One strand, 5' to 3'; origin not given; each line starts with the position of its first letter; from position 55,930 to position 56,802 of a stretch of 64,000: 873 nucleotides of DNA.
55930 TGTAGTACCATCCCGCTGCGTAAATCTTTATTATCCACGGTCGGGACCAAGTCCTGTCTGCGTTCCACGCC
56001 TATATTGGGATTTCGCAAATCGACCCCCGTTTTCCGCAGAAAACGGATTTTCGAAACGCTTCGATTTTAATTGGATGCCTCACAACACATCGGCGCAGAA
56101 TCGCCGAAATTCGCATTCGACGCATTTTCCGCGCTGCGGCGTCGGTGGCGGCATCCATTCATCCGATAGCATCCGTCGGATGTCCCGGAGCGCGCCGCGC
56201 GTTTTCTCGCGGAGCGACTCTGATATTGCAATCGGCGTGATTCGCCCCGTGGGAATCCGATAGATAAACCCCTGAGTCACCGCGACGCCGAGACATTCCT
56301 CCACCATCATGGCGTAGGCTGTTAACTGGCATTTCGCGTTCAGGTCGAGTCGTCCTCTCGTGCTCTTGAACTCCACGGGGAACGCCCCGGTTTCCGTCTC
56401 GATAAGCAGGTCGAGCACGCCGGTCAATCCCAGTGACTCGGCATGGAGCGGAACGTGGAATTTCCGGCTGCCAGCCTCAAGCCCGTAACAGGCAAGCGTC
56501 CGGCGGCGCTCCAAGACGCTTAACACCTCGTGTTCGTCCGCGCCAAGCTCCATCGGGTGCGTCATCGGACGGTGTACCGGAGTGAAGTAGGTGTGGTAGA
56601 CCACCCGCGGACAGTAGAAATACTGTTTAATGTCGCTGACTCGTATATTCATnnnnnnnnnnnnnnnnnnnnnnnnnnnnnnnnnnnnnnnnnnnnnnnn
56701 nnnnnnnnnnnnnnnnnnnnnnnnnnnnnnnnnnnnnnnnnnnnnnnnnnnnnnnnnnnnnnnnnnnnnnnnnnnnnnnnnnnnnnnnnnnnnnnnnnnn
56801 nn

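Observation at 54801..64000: Type I-B-like CRISPR-Cas locus split into interference and adaptation modules, with cas1-cas2-cas4 order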

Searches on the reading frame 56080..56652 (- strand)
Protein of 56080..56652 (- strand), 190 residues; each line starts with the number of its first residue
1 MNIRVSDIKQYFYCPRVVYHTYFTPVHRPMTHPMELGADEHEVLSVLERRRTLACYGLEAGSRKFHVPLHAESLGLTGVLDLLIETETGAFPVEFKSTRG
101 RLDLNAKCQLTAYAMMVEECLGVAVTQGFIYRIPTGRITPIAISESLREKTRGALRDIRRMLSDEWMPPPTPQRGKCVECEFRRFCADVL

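Call 6: search_protein_families(library=pfam, proteins=[window:56080-56652:-], max_evalue=0.01)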
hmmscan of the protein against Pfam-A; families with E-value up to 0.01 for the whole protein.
window:56080-56652:- (190 aa): 2 families
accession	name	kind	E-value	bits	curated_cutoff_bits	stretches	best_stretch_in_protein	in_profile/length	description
PF01930.23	Cas_Cas4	-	6.8e-16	59.2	22.7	1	5-187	2-159/160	Domain of unknown function DUF83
PF12705.13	PDDEXK_1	-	8.4e-11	42.7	22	1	60-186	105-246/247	PD-(D/E)XK nuclease superfamily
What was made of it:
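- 56080..56652 (-): cas4, 190 aa, the last gene of the adaptation operon. PF01930 and PF12705 are matched (call 6).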

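Call 7: search_protein_families(library=ncbifam, proteins=[window:56080-56652:-], max_evalue=0.1)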
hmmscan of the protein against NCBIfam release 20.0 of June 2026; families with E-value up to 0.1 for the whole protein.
window:56080-56652:- (190 aa): 4 families
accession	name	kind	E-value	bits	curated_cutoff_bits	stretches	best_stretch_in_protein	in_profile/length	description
TIGR00372.1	cas4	equivalog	2.3e-37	128.6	65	1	3-186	1-178/180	CRISPR-associated protein Cas4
NF049935.1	cas4g_cas1g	exception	1.9e-21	76.1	560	1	3-186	2-189/546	CRISPR-associated endonuclease Cas4g/Cas1g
TIGR03491.1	TIGR03491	subfamily_domain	9.1e-05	21.6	97.45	1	92-188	113-206/462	TM0106 family RecB-like putative nuclease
TIGR04328.1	cas4_PREFRAN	exception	0.023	14.7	70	1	6-187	4-176/178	type V CRISPR-associated protein Cas4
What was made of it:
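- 56080..56652 (-): TIGR00372 scores 128.6 bits (call 7).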

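Call 8: search_protein_families(library=padloc, proteins=[window:56080-56652:-], max_evalue=0.1)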
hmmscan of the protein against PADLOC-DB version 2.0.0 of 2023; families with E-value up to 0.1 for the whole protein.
window:56080-56652:- (190 aa): 24 families
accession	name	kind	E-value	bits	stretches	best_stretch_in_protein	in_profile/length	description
PDLC02083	Cas4_II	-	2e-40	137.2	1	2-188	1-185/186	-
PDLC00943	Cas4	-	6e-38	128.6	1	3-186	1-178/180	CRISPR-associated protein Cas4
PDLC01250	Cas4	-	4.8e-36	122.6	1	3-186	1-167/168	"CAS-I,CAS-II,CAS-III,CAS-IV,CAS-V,CAS-VI; acquisition_associated"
PDLC01447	Cas4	-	4e-30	103.4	1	1-188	3-159/161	"CAS-I,CAS-II,CAS-III,CAS-IV,CAS-V,CAS-VI; acquisition_associated"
PDLC00944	Cas4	-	2.4e-27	94.3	1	3-186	1-176/177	Cas4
PDLC02034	Cas4d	-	1.3e-26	91.4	1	3-186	6-180/192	-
PDLC01773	Cas4c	-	1.8e-24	84.4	1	4-187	21-194/229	-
PDLC02035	Cas4d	-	6.6e-22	75.9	1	3-187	6-175/196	-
PDLC01611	Cas4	-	1.1e-19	69.2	1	5-187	2-157/158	"CAS-I,CAS-II,CAS-III,CAS-IV,CAS-V,CAS-VI; acquisition_associated"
PDLC01747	Cas1g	-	4.4e-18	63.2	1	5-186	3-176/523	-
PDLC02087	Cas4b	-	2.2e-16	58.5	1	1-186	1-188/189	-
PDLC01775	Cas4c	-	1.5e-14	52.4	1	86-186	8-108/131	-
PDLC02067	Cas1b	-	9.9e-11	39.1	1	68-186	49-174/533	-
PDLC02085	Cas4a2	-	1.3e-08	33.3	1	3-187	2-162/166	-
PDLC00059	DruK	-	1.6e-08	32.1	1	66-186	116-234/326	PD-(D/E)XK nuclease superfamily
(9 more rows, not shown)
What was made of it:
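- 56080..56652 (-): The best PADLOC model is 'Cas4_II' PDLC02083 (call 8).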

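Call 58: find_encoding_contigs(protein=window:56080-56652:-, flank=6000, max_places=8)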
Protein window:56080-56652:- (190 aa): 2 contigs read that carry it; 1 place shown.
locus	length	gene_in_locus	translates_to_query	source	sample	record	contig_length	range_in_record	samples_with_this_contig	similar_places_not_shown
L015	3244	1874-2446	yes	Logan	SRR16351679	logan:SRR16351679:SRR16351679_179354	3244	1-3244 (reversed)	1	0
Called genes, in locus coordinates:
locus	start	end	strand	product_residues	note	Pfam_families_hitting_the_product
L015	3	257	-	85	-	?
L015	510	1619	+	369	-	PF01867:Cas_Cas1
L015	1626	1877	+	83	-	PF09827:CRISPR_Cas2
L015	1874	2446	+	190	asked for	PF01930:Cas_Cas4, PF12705:PDDEXK_1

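Call 72: find_homologous_proteins(query=window:56080-56652:-, max_evalue=1e-40)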
Query window:56080-56652:- (190 aa): 99 proteins with E <= 1e-40 among 305 candidates.
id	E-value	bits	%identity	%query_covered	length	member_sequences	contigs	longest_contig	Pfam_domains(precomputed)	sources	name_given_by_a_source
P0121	1.4e-116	405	94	100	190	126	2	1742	PF01930.24,PF12705.14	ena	-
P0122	3.4e-102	358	83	100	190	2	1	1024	PF01930.24,PF12705.14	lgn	-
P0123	2.1e-101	356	92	91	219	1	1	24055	PF01930.24,PF12705.14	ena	-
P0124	4.7e-101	354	83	100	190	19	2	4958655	PF01930.24,PF12705.14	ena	-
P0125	7.5e-101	354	84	100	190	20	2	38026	PF01930.24,PF12705.14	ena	-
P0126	6.7e-100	351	83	100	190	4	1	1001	PF01930.24,PF12705.14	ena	-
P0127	8.2e-100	350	81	100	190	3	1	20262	PF01930.24,PF12705.14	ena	-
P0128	4.3e-99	348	81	100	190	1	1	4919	PF01930.24,PF12705.14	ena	-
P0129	1.2e-98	347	80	100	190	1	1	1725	PF01930.24,PF12705.14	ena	-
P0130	2.3e-98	346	80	100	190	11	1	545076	PF01930.24,PF12705.14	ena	-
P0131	6.2e-98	344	79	100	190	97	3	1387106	PF01930.24,PF12705.14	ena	-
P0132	1.2e-97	343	82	100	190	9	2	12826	PF01930.24,PF12705.14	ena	-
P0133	2.2e-97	342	81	100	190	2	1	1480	PF01930.24,PF12705.14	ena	-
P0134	3.0e-97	342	81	100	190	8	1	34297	PF01930.24,PF12705.14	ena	-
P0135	5.3e-97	341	78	100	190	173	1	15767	PF01930.24,PF12705.14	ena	-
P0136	2.8e-96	339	80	100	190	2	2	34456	PF01930.24,PF12705.14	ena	-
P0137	8.6e-96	337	80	100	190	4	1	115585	PF01930.24,PF12705.14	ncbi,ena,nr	ncbi:MAG: CRISPR-associated protein Cas4 [Candidatus Poribacteria bacterium]|nr:CRISPR-associated pr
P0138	1.4e-95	337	79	100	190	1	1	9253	PF01930.24,PF12705.14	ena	-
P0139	1.1e-94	334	79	100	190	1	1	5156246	PF01930.24,PF12705.14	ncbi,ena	-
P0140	8.8e-94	331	78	100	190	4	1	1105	PF01930.24,PF12705.14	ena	-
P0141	2.0e-93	330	80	100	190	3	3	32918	PF01930.24,PF12705.14,PF06023.19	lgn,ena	-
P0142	7.5e-93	328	77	100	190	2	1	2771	PF01930.24,PF12705.14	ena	-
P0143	1.5e-92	327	77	100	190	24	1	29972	PF01930.24,PF12705.14,PF06023.19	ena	-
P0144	1.6e-90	320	78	100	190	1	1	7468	PF01930.24,PF12705.14,PF06023.19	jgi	jgi:CRISPR-associated exonuclease Cas4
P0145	1.5e-89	317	76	100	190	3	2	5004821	PF01930.24,PF12705.14,PF06023.19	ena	-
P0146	1.3e-85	304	72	100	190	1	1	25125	PF01930.24,PF12705.14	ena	-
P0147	5.3e-79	282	66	100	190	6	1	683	PF01930.24,PF12705.14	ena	-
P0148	3.0e-78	280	83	83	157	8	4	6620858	PF01930.24,PF12705.14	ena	-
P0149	1.2e-76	275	66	100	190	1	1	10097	PF01930.24,PF12705.14,PF06023.19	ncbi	-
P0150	7.3e-74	266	62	100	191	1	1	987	PF01930.24,PF12705.14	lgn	-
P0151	1.0e-73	265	63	100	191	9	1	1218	PF01930.24,PF12705.14,PF06023.19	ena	-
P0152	1.5e-73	265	63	100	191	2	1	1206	PF01930.24,PF12705.14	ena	-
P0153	4.4e-72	260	61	100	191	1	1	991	PF01930.24,PF12705.14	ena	-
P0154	1.0e-71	259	60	99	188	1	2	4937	PF01930.24,PF12705.14,PF06023.19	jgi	jgi:CRISPR-associated exonuclease Cas4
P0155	1.3e-71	258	62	100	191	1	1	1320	PF01930.24,PF12705.14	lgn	-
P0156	2.9e-71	257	62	100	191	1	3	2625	PF01930.24,PF12705.14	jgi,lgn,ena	-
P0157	8.5e-71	256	61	100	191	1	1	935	PF01930.24,PF12705.14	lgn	-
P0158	9.9e-71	256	63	100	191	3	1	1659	PF01930.24,PF12705.14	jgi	jgi:CRISPR-associated exonuclease Cas4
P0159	1.8e-70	255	61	100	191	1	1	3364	PF01930.24,PF12705.14,PF06023.19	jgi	jgi:CRISPR-associated exonuclease Cas4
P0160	1.8e-70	255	59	100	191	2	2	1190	PF01930.24,PF12705.14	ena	-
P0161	2.3e-70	254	59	100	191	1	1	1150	PF01930.24,PF12705.14,PF06023.19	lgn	-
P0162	3.2e-70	254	59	100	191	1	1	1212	PF01930.24,PF12705.14,PF06023.19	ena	-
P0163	6.9e-70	253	83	73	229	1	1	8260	PF01930.24,PF12705.14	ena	-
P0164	7.6e-70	253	61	100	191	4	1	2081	PF01930.24,PF12705.14,PF06023.19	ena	-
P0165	1.3e-68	249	96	62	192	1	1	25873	-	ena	-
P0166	6.6e-68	246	60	100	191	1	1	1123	PF01930.24,PF12705.14,PF06023.19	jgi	-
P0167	2.1e-67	245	58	100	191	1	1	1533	PF01930.24,PF12705.14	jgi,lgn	-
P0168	3.0e-67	244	59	100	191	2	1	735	PF01930.24,PF12705.14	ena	-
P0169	4.4e-67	244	61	100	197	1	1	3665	PF01930.24,PF12705.14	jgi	jgi:CRISPR-associated exonuclease Cas4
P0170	5.0e-67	243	57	99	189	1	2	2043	PF01930.24,PF12705.14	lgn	-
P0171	3.7e-66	241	79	73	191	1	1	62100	PF01930.24,PF12705.14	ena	-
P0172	6.5e-66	240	61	99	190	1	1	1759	PF01930.24,PF12705.14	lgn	-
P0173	1.5e-65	239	58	100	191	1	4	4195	PF01930.24,PF12705.14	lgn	-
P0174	1.9e-65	238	58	100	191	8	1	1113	PF01930.24,PF12705.14,PF06023.19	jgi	-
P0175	4.4e-65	237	57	99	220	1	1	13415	PF01930.24,PF12705.14,PF06023.19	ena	-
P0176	9.3e-65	236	58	100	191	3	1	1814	PF01930.24,PF12705.14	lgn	-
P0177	1.7e-64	235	59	99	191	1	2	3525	PF01930.24,PF12705.14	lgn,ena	-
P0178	3.5e-64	234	55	98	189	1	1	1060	PF01930.24,PF12705.14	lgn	-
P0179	1.1e-63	233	56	99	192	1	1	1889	PF01930.24,PF12705.14,PF06023.19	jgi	jgi:CRISPR-associated exonuclease Cas4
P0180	3.7e-63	231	56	100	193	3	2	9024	PF01930.24,PF12705.14,PF06023.19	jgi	-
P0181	3.8e-63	231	56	100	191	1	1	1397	PF01930.24,PF12705.14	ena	-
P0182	8.7e-63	230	59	99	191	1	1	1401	PF01930.24,PF12705.14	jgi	-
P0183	6.3e-60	220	83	64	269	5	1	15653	PF01930.24,PF12705.14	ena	-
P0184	1.6e-59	219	89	59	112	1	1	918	PF01930.24,PF12705.14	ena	-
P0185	8.6e-59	217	69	84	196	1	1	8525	PF01930.24,PF12705.14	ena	-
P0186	3.7e-58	214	86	61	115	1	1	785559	PF01930.24,PF12705.14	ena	-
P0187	4.3e-57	211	53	98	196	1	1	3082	PF01930.24,PF12705.14,PF06023.19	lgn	-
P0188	5.3e-57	211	80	64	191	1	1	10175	PF01930.24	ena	-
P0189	1.5e-55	206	50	98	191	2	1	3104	PF01930.24,PF12705.14,PF06023.19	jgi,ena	-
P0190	2.1e-55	206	54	99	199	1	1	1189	PF01930.24,PF12705.14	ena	-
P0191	3.5e-55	205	60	87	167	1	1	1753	PF01930.24,PF12705.14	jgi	jgi:CRISPR-associated exonuclease Cas4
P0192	8.9e-54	200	60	87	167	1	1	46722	PF01930.24,PF12705.14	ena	-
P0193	6.0e-53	198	53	98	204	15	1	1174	PF01930.24,PF12705.14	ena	-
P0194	2.1e-52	196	59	83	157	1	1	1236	PF01930.24,PF12705.14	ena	-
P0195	2.2e-50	189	49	96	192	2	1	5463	PF01930.24,PF12705.14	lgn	-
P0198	6.1e-50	188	51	98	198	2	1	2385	PF01930.24,PF12705.14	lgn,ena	-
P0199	2.5e-49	186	49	99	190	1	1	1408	PF01930.24,PF12705.14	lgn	-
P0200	3.7e-49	185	47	100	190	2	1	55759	PF01930.24,PF12705.14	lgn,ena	-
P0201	4.6e-49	185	50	99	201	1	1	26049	PF01930.24,PF12705.14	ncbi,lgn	-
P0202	4.3e-48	182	46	100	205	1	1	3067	PF01930.24,PF12705.14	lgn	-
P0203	9.7e-48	181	49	98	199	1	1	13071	PF01930.24,PF12705.14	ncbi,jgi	-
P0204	1.5e-47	180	48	99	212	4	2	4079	PF01930.24,PF12705.14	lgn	-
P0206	4.4e-47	178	49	99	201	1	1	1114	PF01930.24,PF12705.14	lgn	-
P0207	2.0e-46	176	46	99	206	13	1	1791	PF01930.24,PF12705.14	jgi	-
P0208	2.9e-46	176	57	87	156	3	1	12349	PF01930.24,PF12705.14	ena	-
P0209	2.2e-45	173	44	97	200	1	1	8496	PF01930.24,PF12705.14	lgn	-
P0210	4.7e-45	172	44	98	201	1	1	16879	PF01930.24,PF12705.14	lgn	-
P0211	6.3e-45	171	46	99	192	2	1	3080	PF01930.24,PF12705.14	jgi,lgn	-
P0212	1.2e-44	170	45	99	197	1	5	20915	PF01930.24,PF12705.14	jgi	jgi:CRISPR-associated exonuclease Cas4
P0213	2.0e-44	170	45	99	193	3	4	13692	PF01930.24,PF12705.14,PF06023.19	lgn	-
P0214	2.9e-44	169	45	100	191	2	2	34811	PF01930.24,PF12705.14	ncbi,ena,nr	ncbi:MAG: CRISPR-associated protein Cas4 [Clostridia bacterium]|nr:CRISPR-associated protein Cas4 [C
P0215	3.0e-43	166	45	98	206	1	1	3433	PF01930.24,PF12705.14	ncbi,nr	ncbi:MAG: CRISPR-associated protein Cas4 [Anaerolineales bacterium]|nr:CRISPR-associated protein Cas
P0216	3.1e-43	166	44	99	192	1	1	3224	PF01930.24,PF12705.14,PF06023.19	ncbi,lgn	ncbi:MAG: CRISPR-associated protein Cas4 [Bacillota bacterium]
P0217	2.5e-42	163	43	99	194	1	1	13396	PF01930.24,PF12705.14,PF06023.19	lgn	-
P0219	2.7e-41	160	41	99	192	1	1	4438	PF01930.24,PF12705.14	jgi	-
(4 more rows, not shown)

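Call 73: find_encoding_contigs(protein=P0123, flank=6000, max_places=2)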
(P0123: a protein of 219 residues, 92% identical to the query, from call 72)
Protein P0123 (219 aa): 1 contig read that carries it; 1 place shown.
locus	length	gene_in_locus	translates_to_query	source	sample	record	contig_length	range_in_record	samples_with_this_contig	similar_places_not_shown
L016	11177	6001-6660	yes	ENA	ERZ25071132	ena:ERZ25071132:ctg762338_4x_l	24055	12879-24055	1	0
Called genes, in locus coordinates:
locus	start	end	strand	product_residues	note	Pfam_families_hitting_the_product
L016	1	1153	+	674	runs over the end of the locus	PF00270:DEAD, PF04851:ResIII, PF22590:Cas3-like_C_2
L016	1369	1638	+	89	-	-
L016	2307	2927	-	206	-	-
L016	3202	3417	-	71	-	-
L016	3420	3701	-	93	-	-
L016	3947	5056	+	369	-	PF01867:Cas_Cas1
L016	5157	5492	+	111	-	PF01797:Y1_Tnp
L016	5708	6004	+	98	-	PF09827:CRISPR_Cas2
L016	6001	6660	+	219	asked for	PF01930:Cas_Cas4, PF12705:PDDEXK_1 (weak)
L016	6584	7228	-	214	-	-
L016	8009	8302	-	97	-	-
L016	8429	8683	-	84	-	-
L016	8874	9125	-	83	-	-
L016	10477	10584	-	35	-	-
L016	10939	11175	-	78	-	?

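Call 74: find_encoding_contigs(protein=P0124, flank=6000, max_places=2)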
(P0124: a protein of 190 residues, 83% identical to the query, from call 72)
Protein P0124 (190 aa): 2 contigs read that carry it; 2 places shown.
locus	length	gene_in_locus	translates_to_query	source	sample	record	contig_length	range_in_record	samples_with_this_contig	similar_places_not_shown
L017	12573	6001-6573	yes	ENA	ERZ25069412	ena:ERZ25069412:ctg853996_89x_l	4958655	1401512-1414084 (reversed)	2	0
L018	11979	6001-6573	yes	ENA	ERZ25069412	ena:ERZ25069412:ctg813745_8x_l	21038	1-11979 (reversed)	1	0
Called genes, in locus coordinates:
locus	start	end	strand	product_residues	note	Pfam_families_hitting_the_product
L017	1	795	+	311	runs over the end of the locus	PF18320:Csc2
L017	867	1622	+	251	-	PF26241:Cas_Csc1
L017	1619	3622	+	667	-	PF00270:DEAD, PF04851:ResIII, PF22590:Cas3-like_C_2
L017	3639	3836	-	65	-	-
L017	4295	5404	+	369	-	PF01867:Cas_Cas1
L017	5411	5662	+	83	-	PF09827:CRISPR_Cas2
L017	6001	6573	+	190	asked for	PF01930:Cas_Cas4, PF12705:PDDEXK_1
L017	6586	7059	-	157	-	-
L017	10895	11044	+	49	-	-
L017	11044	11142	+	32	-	-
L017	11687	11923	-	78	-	-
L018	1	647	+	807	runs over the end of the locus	PF00270:DEAD, PF04851:ResIII, PF00271:Helicase_C, PF22590:Cas3-like_C_2, PF18019:Cas3_HD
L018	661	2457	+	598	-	-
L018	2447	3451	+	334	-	PF01905:DevR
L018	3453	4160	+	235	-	-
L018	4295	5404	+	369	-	PF01867:Cas_Cas1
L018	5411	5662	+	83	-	PF09827:CRISPR_Cas2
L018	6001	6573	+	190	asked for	PF01930:Cas_Cas4, PF12705:PDDEXK_1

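Call 75: find_encoding_contigs(protein=P0125, flank=6000, max_places=2)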
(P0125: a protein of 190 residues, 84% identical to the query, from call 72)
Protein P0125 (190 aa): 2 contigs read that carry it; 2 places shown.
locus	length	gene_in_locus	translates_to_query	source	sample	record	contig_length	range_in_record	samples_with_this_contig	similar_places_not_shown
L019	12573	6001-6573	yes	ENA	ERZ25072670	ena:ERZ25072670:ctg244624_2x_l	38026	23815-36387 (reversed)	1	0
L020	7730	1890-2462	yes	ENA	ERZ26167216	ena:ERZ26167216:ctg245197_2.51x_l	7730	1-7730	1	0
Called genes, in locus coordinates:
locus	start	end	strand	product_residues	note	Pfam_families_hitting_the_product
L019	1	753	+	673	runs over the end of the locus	PF00270:DEAD, PF00271:Helicase_C, PF22590:Cas3-like_C_2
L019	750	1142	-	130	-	PF14384:BrnA_antitoxin (weak)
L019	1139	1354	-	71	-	PF04365:BrnT_toxin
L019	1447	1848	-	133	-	PF00903:Glyoxalase (weak)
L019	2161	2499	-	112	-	-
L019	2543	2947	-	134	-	-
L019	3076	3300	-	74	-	PF14384:BrnA_antitoxin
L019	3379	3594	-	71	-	PF04365:BrnT_toxin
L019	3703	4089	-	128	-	PF00903:Glyoxalase (weak)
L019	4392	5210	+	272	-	PF01867:Cas_Cas1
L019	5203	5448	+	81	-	-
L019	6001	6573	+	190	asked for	PF01930:Cas_Cas4, PF12705:PDDEXK_1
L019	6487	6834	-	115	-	-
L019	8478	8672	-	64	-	-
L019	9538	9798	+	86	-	-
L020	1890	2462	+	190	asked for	PF01930:Cas_Cas4, PF12705:PDDEXK_1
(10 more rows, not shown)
